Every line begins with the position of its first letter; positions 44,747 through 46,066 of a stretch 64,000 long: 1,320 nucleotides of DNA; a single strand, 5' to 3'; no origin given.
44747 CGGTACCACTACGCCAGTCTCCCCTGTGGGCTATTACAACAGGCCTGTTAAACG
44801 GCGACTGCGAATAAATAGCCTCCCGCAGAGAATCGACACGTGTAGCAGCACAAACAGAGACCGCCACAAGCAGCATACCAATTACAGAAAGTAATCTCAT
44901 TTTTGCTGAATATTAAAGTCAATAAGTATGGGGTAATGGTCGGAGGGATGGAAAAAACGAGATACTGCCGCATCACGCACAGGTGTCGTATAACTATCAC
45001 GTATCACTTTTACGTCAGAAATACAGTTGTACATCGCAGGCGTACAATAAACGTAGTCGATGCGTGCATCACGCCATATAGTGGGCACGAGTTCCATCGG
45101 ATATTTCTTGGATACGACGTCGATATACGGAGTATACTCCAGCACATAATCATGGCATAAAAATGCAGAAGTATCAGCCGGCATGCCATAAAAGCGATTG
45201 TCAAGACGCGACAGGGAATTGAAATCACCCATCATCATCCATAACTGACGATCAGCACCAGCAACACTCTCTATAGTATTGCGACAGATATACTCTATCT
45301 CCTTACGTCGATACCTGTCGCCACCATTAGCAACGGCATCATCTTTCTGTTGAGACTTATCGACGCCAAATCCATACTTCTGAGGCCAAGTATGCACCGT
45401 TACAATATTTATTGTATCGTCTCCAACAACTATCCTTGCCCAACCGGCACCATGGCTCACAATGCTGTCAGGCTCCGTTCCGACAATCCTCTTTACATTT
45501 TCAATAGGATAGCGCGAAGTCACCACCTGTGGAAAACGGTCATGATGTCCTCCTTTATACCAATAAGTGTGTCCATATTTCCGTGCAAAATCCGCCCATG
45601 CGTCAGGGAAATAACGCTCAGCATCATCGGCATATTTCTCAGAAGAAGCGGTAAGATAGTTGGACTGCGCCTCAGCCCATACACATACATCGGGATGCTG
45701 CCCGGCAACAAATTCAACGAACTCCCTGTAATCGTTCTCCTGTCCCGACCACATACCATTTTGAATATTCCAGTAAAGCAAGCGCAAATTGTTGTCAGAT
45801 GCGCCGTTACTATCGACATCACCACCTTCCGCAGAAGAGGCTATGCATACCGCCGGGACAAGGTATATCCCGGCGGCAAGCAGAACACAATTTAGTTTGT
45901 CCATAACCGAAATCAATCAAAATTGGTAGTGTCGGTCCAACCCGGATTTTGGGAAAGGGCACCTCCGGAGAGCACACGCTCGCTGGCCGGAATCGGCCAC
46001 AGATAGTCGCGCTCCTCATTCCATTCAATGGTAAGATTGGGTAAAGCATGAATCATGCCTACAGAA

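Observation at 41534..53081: Sus-like import system whose cargo enzymes are phosphodiesterases, not CAZymes: candidate system for phosphodiester-polymer (teichoic-acid/organophosphate) scavenging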

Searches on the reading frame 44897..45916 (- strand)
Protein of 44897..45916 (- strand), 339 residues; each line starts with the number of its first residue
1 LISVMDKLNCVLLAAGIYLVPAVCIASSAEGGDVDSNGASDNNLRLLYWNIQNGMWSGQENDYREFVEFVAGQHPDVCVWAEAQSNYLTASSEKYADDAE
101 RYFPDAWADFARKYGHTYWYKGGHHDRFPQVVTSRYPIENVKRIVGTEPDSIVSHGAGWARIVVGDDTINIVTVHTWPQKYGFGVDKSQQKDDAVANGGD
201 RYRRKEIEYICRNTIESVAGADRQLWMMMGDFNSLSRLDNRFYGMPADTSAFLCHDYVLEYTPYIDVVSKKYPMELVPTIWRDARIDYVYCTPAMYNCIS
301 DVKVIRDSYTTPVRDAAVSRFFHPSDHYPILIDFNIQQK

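Call 3: search_protein_families(library=pfam, proteins=[window:44897-45916:-])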
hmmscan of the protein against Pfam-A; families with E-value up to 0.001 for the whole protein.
window:44897-45916:- (339 aa): 1 family
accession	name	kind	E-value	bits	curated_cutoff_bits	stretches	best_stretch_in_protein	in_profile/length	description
PF03372.29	Exo_endo_phos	-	2.8e-06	27.7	24.5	1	47-327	1-225/225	Endonuclease/Exonuclease/phosphatase family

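Call 4: search_protein_families(library=ncbifam, proteins=[window:44897-45916:-])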
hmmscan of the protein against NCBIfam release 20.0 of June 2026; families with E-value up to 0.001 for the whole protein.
window:44897-45916:- (339 aa): 0 families

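Call 8: find_homologous_proteins(query=window:44897-45916:-)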
Query window:44897-45916:- (339 aa): 1002 proteins with E <= 0.001 among 2600 candidates; the best 120 are listed.
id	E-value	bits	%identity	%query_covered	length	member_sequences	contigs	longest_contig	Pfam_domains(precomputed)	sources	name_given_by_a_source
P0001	4.0e-233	791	100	99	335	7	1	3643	PF03372.30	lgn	-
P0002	8.5e-197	672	85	98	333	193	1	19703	PF03372.30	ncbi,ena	-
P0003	6.0e-149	514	66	97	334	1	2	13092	PF03372.30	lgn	-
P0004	1.3e-144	500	64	98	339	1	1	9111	PF03372.30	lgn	-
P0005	7.4e-142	491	64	99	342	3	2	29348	PF03372.30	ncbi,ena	-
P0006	3.9e-141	489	66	93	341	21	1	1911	-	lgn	-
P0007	6.9e-140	485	67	89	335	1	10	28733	PF03372.30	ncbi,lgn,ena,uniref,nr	ncbi:endonuclease/exonuclease/phosphatase family protein [uncultured Muribaculum sp.]|uniref:endonuc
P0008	1.4e-130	454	62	88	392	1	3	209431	PF03372.30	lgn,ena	-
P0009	2.6e-127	443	62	88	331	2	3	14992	PF03372.30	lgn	-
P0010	2.0e-125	437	60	89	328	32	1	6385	PF03372.30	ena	-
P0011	9.2e-125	435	56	99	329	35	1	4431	PF03372.30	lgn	-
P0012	1.8e-124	434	62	87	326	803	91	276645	PF03372.30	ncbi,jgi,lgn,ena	jgi:endonuclease/exonuclease/phosphatase family metal-dependent hydrolase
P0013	8.5e-124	432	53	99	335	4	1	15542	PF03372.30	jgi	jgi:hypothetical protein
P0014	1.1e-122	428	59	89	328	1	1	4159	PF03372.30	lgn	-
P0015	2.0e-122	427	57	94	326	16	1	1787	PF03372.30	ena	-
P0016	2.3e-122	427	60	88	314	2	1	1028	PF03372.30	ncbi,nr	ncbi:MAG: endonuclease, partial [Muribaculaceae bacterium]|nr:endonuclease [Muribaculaceae bacterium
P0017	6.0e-122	426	56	100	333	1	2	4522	PF03372.30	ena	-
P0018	1.0e-121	425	60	89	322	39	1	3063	PF03372.30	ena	-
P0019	7.1e-121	422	59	89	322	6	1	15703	PF03372.30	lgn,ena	-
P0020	1.4e-120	421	59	89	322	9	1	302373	PF03372.30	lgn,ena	-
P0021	1.1e-119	418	55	95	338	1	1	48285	PF03372.30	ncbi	-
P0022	1.4e-119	418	60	88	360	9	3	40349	PF03372.30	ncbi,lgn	-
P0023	1.7e-119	418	59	88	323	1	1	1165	PF03372.30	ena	-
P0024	1.7e-119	417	56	95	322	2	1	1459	PF03372.30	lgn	-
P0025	2.6e-118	414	56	96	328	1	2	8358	PF03372.30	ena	-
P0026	1.4e-117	411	59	87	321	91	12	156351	PF03372.30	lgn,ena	-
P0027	5.1e-117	409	55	90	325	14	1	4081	PF03372.30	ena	-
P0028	3.6e-115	403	54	97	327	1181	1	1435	PF03372.30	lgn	-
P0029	7.5e-115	402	54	89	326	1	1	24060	PF03372.30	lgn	-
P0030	3.6e-114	400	53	95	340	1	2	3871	PF03372.30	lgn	-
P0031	3.9e-114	400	53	97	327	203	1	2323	PF03372.30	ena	-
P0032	4.7e-114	400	52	99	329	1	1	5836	PF03372.30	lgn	-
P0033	6.1e-114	399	55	88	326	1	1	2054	PF03372.30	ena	-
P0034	1.2e-113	398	57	87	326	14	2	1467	PF03372.30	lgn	-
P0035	1.6e-113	398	53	95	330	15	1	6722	PF03372.30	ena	-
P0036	2.3e-113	397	52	99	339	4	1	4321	PF03372.30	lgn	-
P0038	3.2e-113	397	58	88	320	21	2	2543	PF03372.30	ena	-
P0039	5.6e-113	396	55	88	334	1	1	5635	PF03372.30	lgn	-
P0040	6.1e-113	396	52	99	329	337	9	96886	PF03372.30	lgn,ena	-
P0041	6.2e-113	396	52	96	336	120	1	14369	PF03372.30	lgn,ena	-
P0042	1.1e-112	395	51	99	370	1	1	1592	PF03372.30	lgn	-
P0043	4.3e-112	393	54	93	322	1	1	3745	PF03372.30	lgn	-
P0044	8.8e-112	392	55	86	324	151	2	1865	PF03372.30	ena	-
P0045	8.9e-112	392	50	94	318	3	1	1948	PF03372.30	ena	-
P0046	9.2e-112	392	52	96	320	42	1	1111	PF03372.30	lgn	-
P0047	1.0e-111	392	49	100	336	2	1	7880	PF03372.30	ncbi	-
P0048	1.0e-111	392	54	93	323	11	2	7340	PF03372.30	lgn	-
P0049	1.2e-111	392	53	96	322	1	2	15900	PF03372.30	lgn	-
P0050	1.2e-111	392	54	93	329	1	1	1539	PF03372.30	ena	-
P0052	2.4e-111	391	53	89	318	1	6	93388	PF03372.30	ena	-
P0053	2.8e-111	390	56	89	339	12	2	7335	PF03372.30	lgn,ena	-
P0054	3.0e-111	390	56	88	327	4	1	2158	PF03372.30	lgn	-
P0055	3.6e-111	390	52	97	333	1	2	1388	PF03372.30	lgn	-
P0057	7.8e-111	389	57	88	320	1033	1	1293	PF03372.30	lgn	-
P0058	8.4e-111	389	57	88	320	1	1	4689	PF03372.30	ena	-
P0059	8.4e-111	389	54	88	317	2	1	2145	PF03372.30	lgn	-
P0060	8.5e-111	389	52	96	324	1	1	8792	PF03372.30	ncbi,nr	ncbi:MAG: endonuclease [Alistipes sp.]|nr:endonuclease [Candidatus Alistipes equi]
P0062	2.1e-110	388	50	98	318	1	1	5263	PF03372.30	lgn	-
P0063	3.2e-110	387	54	87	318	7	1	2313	PF03372.30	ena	-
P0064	4.2e-110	387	50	99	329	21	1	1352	PF03372.30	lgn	-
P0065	6.0e-110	386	53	88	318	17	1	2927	PF03372.30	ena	-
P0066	6.9e-110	386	52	88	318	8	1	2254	PF03372.30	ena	-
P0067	8.2e-110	386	55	88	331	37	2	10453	PF03372.30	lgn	-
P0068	8.4e-110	386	55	88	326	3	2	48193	PF03372.30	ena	-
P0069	9.2e-110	385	53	97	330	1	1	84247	PF03372.30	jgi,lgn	jgi:endonuclease/exonuclease/phosphatase family metal-dependent hydrolase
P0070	1.6e-109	385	55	88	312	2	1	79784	PF03372.30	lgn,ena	-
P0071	1.7e-109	385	51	98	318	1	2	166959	PF03372.30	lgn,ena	-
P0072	2.1e-109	384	51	98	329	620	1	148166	PF03372.30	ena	-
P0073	2.3e-109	384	51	96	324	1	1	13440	PF03372.30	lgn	-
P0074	2.6e-109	384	50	93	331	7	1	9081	PF03372.30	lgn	-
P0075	3.3e-109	384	53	88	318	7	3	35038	PF03372.30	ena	-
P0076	4.1e-109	383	55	88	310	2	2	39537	PF03372.30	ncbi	-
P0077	4.5e-109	383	56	88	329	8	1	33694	PF03372.30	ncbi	-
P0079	6.3e-109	383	52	94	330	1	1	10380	PF03372.30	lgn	-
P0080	8.0e-109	382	53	88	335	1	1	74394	PF03372.30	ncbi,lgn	-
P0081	1.1e-108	382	53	88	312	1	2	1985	PF03372.30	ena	-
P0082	1.4e-108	382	51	97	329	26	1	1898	PF03372.30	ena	-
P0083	1.9e-108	381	53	86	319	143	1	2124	PF03372.30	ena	-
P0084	2.8e-108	381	53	89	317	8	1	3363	PF03372.30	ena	-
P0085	2.8e-108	381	49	96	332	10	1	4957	PF03372.30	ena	-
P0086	2.8e-108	381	55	90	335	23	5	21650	PF03372.30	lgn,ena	-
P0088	3.6e-108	380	52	93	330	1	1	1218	PF03372.30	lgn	-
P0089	3.9e-108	380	49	96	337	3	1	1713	PF03372.30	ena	-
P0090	4.0e-108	380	54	89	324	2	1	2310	PF03372.30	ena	-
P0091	4.0e-108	380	52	89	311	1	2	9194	PF03372.30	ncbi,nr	ncbi:endonuclease [Parabacteroides sp. OttesenSCG-928-G07]|nr:endonuclease [Parabacteroides sp. Otte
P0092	4.1e-108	380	52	89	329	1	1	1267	PF03372.30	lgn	-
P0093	5.6e-108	380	53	96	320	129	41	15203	PF03372.30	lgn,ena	-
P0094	6.9e-108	379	50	97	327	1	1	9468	PF03372.30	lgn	-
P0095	7.1e-108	379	55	88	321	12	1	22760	PF03372.30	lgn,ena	-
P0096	7.1e-108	379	53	88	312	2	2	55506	PF03372.30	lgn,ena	-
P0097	7.2e-108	379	55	88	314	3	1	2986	PF03372.30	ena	-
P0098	9.3e-108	379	54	87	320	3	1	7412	PF03372.30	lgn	-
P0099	9.6e-108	379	51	91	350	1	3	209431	PF03372.30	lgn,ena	-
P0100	1.2e-107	379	54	88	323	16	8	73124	PF03372.30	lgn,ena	-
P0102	1.7e-107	378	54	88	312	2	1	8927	PF03372.30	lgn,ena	-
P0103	2.1e-107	378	52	90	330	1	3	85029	PF03372.30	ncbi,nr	ncbi:MAG: endonuclease [Firmicutes bacterium]|nr:endonuclease [Bacillota bacterium] MCM1401155.1 end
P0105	2.5e-107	377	53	87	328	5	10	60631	PF03372.30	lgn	-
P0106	2.6e-107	377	50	88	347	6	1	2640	PF03372.30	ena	-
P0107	3.2e-107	377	53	87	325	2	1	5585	PF03372.30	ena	-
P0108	3.6e-107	377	56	87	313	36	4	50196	PF03372.30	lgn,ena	-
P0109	4.3e-107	377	50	94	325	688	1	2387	PF03372.30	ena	-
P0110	4.7e-107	377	53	90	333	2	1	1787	PF03372.30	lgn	-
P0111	6.7e-107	376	52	98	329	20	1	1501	PF03372.30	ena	-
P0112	7.3e-107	376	50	97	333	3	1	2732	PF03372.30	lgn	-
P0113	8.0e-107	376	53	88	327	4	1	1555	PF03372.30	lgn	-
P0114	8.1e-107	376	52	89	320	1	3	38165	PF03372.30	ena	-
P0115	1.7e-106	375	54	86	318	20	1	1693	PF03372.30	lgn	-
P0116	1.8e-106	375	50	96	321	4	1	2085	PF03372.30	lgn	-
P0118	2.2e-106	374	50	97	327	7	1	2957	PF03372.30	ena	-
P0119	3.5e-106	374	52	90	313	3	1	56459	PF03372.30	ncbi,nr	ncbi:MAG: endonuclease [Prevotella sp.]|nr:endonuclease [Prevotella sp.]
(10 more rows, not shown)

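Call 10: search_solved_structures(query=window:44897-45916:-, max_evalue=0.01)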
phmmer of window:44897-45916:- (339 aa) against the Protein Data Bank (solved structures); distinct sequences matched with E-value up to 0.01: 0.

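Call 12: find_encoding_contigs(protein=P0012, flank=10000, max_places=3)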
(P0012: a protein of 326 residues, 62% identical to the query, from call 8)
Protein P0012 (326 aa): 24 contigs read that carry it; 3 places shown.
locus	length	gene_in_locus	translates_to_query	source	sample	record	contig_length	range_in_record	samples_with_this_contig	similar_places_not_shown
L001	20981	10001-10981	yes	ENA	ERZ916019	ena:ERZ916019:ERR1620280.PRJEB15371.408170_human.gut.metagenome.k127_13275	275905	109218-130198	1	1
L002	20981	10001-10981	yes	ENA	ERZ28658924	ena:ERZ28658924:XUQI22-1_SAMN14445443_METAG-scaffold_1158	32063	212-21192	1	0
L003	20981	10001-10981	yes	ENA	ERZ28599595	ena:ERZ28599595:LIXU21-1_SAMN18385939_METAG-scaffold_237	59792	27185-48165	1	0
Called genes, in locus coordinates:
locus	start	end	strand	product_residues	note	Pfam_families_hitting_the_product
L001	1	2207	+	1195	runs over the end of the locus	PF07660:STN (faint), PF13620:CarboxypepD_reg, PF13715:CarbopepD_reg_2, PF07715:Plug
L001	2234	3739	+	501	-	PF14322:SusD-like_3, PF07980:SusD_RagB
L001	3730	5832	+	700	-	PF09603:Fib_succ_major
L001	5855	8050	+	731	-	PF03009:GDPD, PF07581:Glug (faint)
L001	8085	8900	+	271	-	PF03009:GDPD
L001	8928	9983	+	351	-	PF01210:NAD_Gly3P_dh_N, PF03807:F420_oxidored (faint), PF07479:NAD_Gly3P_dh_C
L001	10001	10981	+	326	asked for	PF03372:Exo_endo_phos (weak)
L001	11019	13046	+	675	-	PF00456:Transketolase_N, PF02779:Transket_pyr, PF02780:Transketolase_C (weak), PF22613:Transketolase_C_1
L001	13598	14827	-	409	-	PF17293:Arm-DNA-bind_5, PF13102:Phage_int_SAM_5, PF00589:Phage_integrase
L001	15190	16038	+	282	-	PF09992:NAGPA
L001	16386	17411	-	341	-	PF01075:Glyco_transf_9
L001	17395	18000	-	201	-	PF14063:DUF4254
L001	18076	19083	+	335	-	PF01832:Glucosaminidase, PF01476:LysM (faint)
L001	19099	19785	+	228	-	-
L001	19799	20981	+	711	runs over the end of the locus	PF00930:DPPIV_N, PF26550:Tricorn_2nd (faint), PF26549:Tricorn_N (weak), PF00756:Esterase (faint), PF02129:Peptidase_S15, PF00326:Peptidase_S9, PF01738:DLH, PF12146:Hydrolase_4 (faint)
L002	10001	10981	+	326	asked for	PF03372:Exo_endo_phos (weak)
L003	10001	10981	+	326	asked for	PF03372:Exo_endo_phos (weak)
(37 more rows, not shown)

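Call 24: find_related_loci(query=A1, collection=genome_contigs, flank=10000)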
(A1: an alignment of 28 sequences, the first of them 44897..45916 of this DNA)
Query A1 (339 aa) in genome_contigs; peptide patterns used: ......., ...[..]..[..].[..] (x = any residue, [..] = any of these).
599 stretches matched a pattern (row limit reached: there are more); 522 encode a relative of the query (tblastn E <= 1e-3); the best 80 are kept; 80 distinct loci.
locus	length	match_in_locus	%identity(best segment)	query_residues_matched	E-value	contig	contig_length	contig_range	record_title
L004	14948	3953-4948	64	3-336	3e-140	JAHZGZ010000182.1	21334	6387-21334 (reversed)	MAG: Bacteroidales bacterium isolate HRGM_Genome_3181 HRGM_Genome_3181_182, whole genome shotgun sequence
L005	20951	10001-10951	58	20-337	5e-127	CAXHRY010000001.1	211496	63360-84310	MAG: uncultured Alistipes sp. isolate ena-SAMPLE-TAB-22-03-2024-10:43:23:856-115569 genome assembly, contig: NODE_376_le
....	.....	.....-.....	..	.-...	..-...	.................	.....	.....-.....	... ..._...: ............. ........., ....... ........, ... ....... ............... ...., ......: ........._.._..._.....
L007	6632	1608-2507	60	36-337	1e-123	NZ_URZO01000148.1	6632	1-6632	Uncultured Parabacteroides sp. isolate UMGS1511, whole genome shotgun sequence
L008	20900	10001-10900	60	36-337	1e-123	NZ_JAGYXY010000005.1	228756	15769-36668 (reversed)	Alistipes montrealensis strain kh20 scaffold5_length_228756, whole genome shotgun sequence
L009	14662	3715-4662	57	20-337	2e-123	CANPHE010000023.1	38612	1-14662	MAG TPA_asm: uncultured Alistipes sp. isolate SRR15730541_bin.39_metawrap_v1.3_MAG genome assembly, contig: NODE.955_len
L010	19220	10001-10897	59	36-336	7e-123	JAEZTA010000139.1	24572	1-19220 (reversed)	MAG: Bacteroidetes bacterium isolate OH_PDB_253 k127_58628, whole genome shotgun sequence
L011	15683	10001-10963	55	17-339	7e-121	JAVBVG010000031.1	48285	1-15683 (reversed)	MAG: Rikenellaceae bacterium isolate EPI_MAG_00302 c_000009796841, whole genome shotgun sequence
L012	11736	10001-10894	60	42-338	2e-120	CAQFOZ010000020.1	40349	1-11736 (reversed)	MAG TPA_asm: uncultured Muribaculaceae bacterium isolate MGBC122141 genome assembly, contig: MGBC122141.20, whole genome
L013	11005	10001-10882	59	42-337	7e-117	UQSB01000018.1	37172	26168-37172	uncultured Collinsella sp. isolate UMGS582 genome assembly, contig: NODE_657_length_37172_cov_4.238408, whole genome sho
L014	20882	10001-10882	59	42-337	4e-116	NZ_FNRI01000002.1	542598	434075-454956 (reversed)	Alistipes timonensis JC136 strain DSM 25383, whole genome shotgun sequence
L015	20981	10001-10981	53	1-337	4e-115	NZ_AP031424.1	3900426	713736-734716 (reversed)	Alistipes sp. i18-0019-D1 chromosome, complete genome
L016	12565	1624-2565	51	17-336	9e-114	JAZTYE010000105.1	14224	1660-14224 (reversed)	MAG: Candidatus Egerieisoma sp. isolate T1900045327_YK20190016.MAGScoT_cleanbin_000081 SGB_6472_k141_4583861, whole geno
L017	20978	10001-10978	52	3-338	1e-113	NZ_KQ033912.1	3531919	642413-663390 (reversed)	Parabacteroides goldsteinii DSM 19448 = WAL 12034 strain DSM 19448 aczIT-supercont1.1, whole genome shotgun sequence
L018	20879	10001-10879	56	44-336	4e-113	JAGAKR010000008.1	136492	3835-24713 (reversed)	MAG: Bacteroidales bacterium isolate RGIG8530 Water_deer_Cecum-2__c128165, whole genome shotgun sequence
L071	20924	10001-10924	51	23-336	3e-104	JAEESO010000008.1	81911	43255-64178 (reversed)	MAG: Bacteroidales bacterium isolate Tb.RUG.384 NODE_780_length_81911_cov_3.409848, whole genome shotgun sequence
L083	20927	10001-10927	50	20-334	1e-102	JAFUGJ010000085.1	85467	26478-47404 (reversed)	MAG: Bacteroidales bacterium isolate RGIG4470 Roe_deer_Omasum-5__c155759, whole genome shotgun sequence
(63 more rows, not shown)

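Call 31: find_encoding_contigs(protein=P0002, flank=10000, max_places=2)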
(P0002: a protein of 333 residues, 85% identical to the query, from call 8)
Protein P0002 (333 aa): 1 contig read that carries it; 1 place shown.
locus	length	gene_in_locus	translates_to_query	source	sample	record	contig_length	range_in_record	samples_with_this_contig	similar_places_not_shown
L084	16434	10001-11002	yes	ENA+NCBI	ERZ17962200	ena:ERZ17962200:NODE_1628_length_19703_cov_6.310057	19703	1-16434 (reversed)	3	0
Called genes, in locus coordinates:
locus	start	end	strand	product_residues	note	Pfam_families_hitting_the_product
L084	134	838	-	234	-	PF01027:Bax1-I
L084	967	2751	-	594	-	PF00750:tRNA-synt_1d, PF05746:DALR_1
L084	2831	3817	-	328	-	PF04773:FecR, PF16344:FecR_C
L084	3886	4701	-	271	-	PF04542:Sigma70_r2, PF08281:Sigma70_r4_2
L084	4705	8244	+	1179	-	PF07660:STN (weak), PF13620:CarboxypepD_reg, PF13715:CarbopepD_reg_2, PF07715:Plug, PF00593:TonB_dep_Rec_b-barrel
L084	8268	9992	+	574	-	PF14322:SusD-like_3, PF07980:SusD_RagB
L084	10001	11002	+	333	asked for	PF03372:Exo_endo_phos (weak)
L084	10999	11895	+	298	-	PF03009:GDPD, PF16387:DUF4996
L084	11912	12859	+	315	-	PF03009:GDPD, PF16387:DUF4996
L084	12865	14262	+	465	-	PF07690:MFS_1, PF03137:OATP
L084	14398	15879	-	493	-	PF12708:Pect-lyase_RHGA_epim (faint), PF00295:Glyco_hydro_28, PF13229:Beta_helix (weak)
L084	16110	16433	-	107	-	?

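Call 32: find_encoding_contigs(protein=P0007, flank=10000, max_places=2)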
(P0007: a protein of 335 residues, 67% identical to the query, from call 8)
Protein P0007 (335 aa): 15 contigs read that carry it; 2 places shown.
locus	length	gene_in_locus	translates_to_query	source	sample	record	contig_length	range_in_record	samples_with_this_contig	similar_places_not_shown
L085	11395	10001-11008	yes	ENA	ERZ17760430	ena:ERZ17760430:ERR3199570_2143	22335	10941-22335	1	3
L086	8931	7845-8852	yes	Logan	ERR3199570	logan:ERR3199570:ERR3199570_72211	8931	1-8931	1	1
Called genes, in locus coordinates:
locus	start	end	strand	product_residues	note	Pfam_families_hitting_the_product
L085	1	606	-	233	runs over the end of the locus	PF01027:Bax1-I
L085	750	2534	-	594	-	PF00750:tRNA-synt_1d, PF05746:DALR_1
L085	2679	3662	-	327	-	PF04773:FecR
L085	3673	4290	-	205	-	PF07638:Sigma70_ECF (weak), PF04542:Sigma70_r2, PF08281:Sigma70_r4_2, PF04545:Sigma70_r4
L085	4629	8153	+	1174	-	PF07660:STN (weak), PF13620:CarboxypepD_reg, PF13715:CarbopepD_reg_2, PF07715:Plug, PF00593:TonB_dep_Rec_b-barrel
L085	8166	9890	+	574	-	PF12771:SusD-like_2 (faint), PF14322:SusD-like_3 (weak), PF07980:SusD_RagB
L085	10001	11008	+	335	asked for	PF03372:Exo_endo_phos (faint)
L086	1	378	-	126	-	?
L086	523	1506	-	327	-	PF04773:FecR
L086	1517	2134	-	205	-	PF07638:Sigma70_ECF (weak), PF04542:Sigma70_r2, PF08281:Sigma70_r4_2, PF04545:Sigma70_r4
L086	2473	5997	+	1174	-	PF07660:STN (weak), PF13620:CarboxypepD_reg, PF13715:CarbopepD_reg_2, PF07715:Plug, PF00593:TonB_dep_Rec_b-barrel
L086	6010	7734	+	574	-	PF12771:SusD-like_2 (faint), PF14322:SusD-like_3 (weak), PF07980:SusD_RagB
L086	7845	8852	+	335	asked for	PF03372:Exo_endo_phos (faint)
